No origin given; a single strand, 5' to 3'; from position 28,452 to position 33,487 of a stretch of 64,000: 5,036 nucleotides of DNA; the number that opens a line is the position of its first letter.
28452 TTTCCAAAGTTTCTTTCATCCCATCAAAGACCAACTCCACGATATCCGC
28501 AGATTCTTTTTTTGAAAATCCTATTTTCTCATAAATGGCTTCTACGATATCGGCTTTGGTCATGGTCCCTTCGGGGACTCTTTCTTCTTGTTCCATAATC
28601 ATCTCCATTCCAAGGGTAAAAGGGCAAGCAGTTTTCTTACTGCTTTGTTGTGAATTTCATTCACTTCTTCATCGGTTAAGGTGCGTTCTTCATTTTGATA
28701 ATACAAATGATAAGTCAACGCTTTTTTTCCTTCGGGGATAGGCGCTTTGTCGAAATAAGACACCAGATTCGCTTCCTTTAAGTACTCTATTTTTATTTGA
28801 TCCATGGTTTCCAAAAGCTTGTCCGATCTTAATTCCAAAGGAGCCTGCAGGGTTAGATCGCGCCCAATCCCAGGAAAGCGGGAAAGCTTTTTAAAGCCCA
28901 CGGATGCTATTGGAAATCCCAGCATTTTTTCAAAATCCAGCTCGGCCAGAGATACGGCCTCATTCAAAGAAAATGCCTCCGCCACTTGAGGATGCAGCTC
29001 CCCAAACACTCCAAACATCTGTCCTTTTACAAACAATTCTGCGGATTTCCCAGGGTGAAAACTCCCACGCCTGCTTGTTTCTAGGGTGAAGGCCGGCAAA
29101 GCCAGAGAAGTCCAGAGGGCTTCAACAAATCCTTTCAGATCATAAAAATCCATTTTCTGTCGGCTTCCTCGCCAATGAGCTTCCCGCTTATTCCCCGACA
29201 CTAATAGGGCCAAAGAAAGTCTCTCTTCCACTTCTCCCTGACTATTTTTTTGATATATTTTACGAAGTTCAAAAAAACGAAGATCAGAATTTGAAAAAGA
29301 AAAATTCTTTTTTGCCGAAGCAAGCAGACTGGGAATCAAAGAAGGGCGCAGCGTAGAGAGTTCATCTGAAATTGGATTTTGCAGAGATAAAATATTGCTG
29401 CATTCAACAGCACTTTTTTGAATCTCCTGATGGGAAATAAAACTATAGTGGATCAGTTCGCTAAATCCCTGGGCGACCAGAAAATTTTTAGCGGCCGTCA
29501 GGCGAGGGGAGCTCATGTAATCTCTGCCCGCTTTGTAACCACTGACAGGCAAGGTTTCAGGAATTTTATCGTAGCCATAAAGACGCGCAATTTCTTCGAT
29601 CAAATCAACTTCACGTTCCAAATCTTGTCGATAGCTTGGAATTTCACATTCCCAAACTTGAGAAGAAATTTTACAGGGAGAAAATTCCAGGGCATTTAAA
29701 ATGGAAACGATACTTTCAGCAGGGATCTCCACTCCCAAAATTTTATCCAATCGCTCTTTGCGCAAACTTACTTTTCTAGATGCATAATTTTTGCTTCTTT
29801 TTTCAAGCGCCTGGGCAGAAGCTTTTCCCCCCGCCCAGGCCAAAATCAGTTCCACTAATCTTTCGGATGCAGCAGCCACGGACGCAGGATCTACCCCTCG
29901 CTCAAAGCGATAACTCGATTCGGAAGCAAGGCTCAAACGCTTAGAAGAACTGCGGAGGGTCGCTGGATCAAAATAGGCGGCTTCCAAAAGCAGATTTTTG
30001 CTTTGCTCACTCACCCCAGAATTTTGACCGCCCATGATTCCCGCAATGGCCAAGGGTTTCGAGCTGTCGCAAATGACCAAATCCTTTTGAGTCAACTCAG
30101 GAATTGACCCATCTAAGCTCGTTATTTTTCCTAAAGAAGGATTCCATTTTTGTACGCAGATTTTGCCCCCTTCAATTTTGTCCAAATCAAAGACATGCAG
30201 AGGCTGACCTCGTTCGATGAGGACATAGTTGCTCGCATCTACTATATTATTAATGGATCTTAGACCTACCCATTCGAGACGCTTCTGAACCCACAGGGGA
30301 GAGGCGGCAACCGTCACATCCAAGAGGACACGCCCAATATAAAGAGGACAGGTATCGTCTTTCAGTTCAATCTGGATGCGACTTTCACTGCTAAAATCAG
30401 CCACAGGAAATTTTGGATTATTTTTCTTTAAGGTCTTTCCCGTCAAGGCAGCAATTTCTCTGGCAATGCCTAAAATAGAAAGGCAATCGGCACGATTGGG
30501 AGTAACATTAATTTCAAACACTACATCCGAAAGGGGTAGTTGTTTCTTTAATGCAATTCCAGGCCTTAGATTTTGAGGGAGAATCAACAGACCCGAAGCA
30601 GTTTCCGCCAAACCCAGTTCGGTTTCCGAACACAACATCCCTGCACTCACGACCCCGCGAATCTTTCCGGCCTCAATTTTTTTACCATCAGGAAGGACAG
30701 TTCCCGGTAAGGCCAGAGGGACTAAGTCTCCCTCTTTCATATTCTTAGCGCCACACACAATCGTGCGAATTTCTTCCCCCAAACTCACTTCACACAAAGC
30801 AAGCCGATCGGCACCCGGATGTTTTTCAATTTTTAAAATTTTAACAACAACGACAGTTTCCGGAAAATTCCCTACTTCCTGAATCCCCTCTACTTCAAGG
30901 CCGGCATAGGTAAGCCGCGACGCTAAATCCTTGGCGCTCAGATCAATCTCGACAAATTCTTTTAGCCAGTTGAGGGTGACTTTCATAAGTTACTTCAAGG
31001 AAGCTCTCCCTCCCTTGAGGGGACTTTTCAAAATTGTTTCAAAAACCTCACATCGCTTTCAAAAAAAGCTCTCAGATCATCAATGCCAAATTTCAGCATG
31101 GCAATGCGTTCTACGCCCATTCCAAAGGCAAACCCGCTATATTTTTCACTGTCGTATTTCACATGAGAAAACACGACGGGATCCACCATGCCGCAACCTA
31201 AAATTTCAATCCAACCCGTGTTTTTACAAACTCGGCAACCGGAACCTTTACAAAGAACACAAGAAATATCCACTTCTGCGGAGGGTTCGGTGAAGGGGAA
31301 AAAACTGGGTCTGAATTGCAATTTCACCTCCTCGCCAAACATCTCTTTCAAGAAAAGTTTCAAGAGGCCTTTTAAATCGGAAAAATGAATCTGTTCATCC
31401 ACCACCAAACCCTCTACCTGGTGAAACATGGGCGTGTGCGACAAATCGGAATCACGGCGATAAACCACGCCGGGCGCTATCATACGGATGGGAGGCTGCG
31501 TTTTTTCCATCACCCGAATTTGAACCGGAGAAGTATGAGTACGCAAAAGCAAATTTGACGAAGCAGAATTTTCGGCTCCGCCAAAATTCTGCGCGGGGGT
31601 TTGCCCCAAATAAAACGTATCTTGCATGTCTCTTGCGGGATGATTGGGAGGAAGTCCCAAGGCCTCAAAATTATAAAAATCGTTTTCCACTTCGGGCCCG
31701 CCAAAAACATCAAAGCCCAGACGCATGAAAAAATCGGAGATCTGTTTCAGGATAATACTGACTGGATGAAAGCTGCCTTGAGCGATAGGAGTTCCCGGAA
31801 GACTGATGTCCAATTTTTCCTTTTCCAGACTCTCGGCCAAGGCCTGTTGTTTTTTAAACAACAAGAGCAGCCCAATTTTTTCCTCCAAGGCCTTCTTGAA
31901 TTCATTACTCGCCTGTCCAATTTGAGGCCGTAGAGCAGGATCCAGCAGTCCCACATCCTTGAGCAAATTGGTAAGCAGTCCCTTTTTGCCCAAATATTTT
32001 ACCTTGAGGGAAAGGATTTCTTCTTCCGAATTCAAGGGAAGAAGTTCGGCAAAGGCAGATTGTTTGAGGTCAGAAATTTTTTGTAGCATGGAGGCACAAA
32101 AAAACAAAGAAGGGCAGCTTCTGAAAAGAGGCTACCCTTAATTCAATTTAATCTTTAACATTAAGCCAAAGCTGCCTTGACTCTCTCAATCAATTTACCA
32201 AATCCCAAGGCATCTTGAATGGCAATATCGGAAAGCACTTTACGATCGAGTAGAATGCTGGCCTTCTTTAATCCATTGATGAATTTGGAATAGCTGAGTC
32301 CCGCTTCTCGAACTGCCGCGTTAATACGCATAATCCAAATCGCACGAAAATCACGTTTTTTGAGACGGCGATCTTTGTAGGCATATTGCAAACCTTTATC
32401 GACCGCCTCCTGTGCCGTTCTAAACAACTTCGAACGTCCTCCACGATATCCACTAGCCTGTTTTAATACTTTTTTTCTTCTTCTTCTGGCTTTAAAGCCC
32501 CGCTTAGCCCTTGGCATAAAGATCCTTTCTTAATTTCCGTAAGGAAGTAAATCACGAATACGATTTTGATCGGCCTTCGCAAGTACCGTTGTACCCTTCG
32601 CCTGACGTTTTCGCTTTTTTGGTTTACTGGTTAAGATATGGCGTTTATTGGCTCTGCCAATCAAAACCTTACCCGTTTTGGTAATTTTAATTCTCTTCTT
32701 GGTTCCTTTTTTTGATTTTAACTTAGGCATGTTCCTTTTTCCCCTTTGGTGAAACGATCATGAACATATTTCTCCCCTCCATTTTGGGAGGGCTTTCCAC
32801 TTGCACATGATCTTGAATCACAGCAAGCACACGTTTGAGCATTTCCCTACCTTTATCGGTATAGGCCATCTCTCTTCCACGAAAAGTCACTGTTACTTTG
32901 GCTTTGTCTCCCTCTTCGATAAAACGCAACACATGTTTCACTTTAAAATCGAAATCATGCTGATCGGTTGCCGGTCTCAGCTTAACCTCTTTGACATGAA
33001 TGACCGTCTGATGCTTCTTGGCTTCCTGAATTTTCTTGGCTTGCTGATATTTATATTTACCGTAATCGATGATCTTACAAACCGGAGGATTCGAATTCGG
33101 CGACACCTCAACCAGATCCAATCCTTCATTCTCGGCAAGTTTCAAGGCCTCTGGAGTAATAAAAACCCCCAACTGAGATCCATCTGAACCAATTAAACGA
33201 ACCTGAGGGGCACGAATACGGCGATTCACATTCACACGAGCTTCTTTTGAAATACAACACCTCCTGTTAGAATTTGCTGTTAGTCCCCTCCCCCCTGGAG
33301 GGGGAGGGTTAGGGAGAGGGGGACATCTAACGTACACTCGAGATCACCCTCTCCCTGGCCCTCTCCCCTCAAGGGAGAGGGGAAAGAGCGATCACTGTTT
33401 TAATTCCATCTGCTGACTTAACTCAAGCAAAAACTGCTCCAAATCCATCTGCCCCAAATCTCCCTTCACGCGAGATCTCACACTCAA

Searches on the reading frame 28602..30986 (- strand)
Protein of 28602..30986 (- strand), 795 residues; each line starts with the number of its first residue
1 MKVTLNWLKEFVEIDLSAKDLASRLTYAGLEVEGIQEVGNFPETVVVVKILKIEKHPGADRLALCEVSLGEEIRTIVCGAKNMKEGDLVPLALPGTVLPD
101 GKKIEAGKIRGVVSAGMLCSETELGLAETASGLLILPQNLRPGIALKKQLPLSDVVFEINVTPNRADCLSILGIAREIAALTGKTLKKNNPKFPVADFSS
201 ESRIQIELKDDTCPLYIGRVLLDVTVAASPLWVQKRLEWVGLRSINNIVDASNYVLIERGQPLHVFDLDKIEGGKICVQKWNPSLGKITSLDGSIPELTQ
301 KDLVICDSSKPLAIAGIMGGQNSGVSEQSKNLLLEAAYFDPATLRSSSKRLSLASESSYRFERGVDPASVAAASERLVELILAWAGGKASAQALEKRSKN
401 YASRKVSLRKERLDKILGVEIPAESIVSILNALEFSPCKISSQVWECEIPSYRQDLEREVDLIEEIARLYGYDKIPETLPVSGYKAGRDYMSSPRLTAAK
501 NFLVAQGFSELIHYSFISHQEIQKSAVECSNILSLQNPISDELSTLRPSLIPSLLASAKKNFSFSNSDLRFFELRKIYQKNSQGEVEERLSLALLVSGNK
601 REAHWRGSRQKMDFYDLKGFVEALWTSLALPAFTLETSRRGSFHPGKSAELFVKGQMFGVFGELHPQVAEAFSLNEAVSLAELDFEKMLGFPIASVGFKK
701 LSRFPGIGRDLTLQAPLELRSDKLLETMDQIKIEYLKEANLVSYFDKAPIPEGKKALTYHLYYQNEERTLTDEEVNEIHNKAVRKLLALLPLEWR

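Call 20: search_protein_families(library=ncbifam, proteins=[window:28602-30986:-], max_evalue=0.00001)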
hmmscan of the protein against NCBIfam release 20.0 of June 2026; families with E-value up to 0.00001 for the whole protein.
window:28602-30986:- (795 aa): 8 families
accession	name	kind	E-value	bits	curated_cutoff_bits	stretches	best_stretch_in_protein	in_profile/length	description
TIGR00472.1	pheT_bact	equivalog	8.9e-247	821.3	402.65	1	1-790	1-793/798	phenylalanine--tRNA ligase subunit beta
NF001882.0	PRK00629.5-4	equivalog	1.5e-69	235.1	527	1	4-733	4-686/725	phenylalanine--tRNA ligase subunit beta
TIGR00471.1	pheT_arch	equivalog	4.2e-42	144.3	282.65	1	395-689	269-551/551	phenylalanine--tRNA ligase subunit beta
NF045760.1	YtpR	equivalog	1.7e-31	109.5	100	1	40-143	80-182/185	YtpR family tRNA-binding protein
NF001879.0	PRK00629.5-1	equivalog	1.2e-18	67.1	840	1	5-271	5-269/718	phenylalanine--tRNA ligase subunit beta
NF045867.1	PheT_Nterm_rel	equivalog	2e-18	67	120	1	43-126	87-170/171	TyrS-associated PheT N-terminal domain-related protein TapR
TIGR00469.1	pheS_mito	equivalog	2.5e-06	26.4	258.35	1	697-786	350-443/451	phenylalanine--tRNA ligase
TIGR02367.1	PylS_Cterm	equivalog_domain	4.4e-06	26.2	178.15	1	501-585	37-121/242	pyrrolysine--tRNA(Pyl) ligase large subunit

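Call 63: find_homologous_proteins(query=window:28602-30986:-, max_evalue=1e-50)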
Query window:28602-30986:- (795 aa): 8000 proteins with E <= 1e-50 among 8000 candidates; the best 120 are listed.
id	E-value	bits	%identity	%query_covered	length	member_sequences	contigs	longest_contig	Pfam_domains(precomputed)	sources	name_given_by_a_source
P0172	0.0e+0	1758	100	100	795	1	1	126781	PF03483.23,PF03147.20,PF03484.22,PF17759.7,PF01588.27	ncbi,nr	ncbi:MAG: phenylalanine--tRNA ligase subunit beta [Deltaproteobacteria bacterium]|nr:phenylalanine--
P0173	0.0e+0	1384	78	100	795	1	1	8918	PF03483.23,PF03147.20,PF03484.22,PF17759.7,PF01588.27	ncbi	-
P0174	6.5e-252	856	50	100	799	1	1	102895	PF03483.23,PF03147.20,PF03484.22,PF17759.7,PF01588.27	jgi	jgi:phenylalanyl-tRNA synthetase beta chain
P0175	7.0e-251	853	50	100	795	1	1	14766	PF03483.23,PF03147.20,PF03484.22,PF17759.7,PF01588.27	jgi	jgi:phenylalanyl-tRNA synthetase beta chain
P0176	4.7e-250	850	52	100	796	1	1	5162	PF03483.23,PF03147.20,PF03484.22,PF17759.7,PF01588.27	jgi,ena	-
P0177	1.1e-249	849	51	100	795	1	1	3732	PF03483.23,PF03147.20,PF03484.22,PF17759.7,PF01588.27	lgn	-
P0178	1.3e-249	849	51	100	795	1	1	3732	PF03483.23,PF03147.20,PF03484.22,PF17759.7,PF01588.27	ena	-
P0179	4.6e-249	847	51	100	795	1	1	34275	PF03483.23,PF03147.20,PF03484.22,PF17759.7,PF01588.27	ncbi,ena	-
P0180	2.8e-247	841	49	100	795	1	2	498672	PF03483.23,PF03147.20,PF03484.22,PF17759.7,PF01588.27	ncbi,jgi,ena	-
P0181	8.3e-246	836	49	100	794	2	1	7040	PF03483.23,PF03147.20,PF03484.22,PF17759.7,PF01588.27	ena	-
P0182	8.7e-242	823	49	100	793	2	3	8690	PF03483.23,PF03147.20,PF03484.22,PF17759.7,PF01588.27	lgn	-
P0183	2.3e-241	821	50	100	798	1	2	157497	PF03483.23,PF03147.20,PF03484.22,PF17759.7,PF01588.27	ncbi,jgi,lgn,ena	-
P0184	4.2e-241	821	50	100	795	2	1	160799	PF03483.23,PF03147.20,PF03484.22,PF17759.7,PF01588.27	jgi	-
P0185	1.9e-240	818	49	100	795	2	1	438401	PF03483.23,PF03147.20,PF03484.22,PF17759.7,PF01588.27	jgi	-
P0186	5.1e-239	814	49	100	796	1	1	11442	PF03483.23,PF03147.20,PF03484.22,PF17759.7,PF01588.27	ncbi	-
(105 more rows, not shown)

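Call 96: find_encoding_contigs(protein=P0172, flank=10000, max_places=2)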
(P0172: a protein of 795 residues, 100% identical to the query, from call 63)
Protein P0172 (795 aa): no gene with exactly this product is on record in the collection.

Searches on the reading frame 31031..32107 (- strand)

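Call 20: search_protein_families(library=ncbifam, proteins=[window:31031-32107:-], max_evalue=0.00001)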
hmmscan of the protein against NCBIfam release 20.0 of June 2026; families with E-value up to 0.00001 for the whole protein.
window:31031-32107:- (359 aa): 5 families
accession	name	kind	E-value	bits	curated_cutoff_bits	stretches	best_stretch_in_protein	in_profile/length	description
TIGR00468.1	pheS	equivalog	1.3e-102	343.4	237.45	1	48-359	5-322/324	phenylalanine--tRNA ligase subunit alpha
NF003210.0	PRK04172.1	equivalog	3.7e-59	200.9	350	2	181-358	327-490/496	phenylalanine--tRNA ligase subunit alpha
NF051887.1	PheS_related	equivalog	4.7e-36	124.6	300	1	109-359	8-239/349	PheS-related mystery ligase SrmL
TIGR00469.1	pheS_mito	equivalog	1.4e-28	99.8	258.35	2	259-359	255-343/451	phenylalanine--tRNA ligase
TIGR00470.1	sepS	equivalog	5.5e-10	38.3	380.65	1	183-348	180-340/533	O-phosphoserine--tRNA ligase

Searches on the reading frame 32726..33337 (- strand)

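Call 20: search_protein_families(library=ncbifam, proteins=[window:32726-33337:-], max_evalue=0.00001)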
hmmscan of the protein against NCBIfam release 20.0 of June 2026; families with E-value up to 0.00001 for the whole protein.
window:32726-33337:- (204 aa): 1 family
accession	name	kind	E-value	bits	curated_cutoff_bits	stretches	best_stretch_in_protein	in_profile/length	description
TIGR00168.2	infC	equivalog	2.1e-70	235.9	60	1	32-200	2-170/170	translation initiation factor IF-3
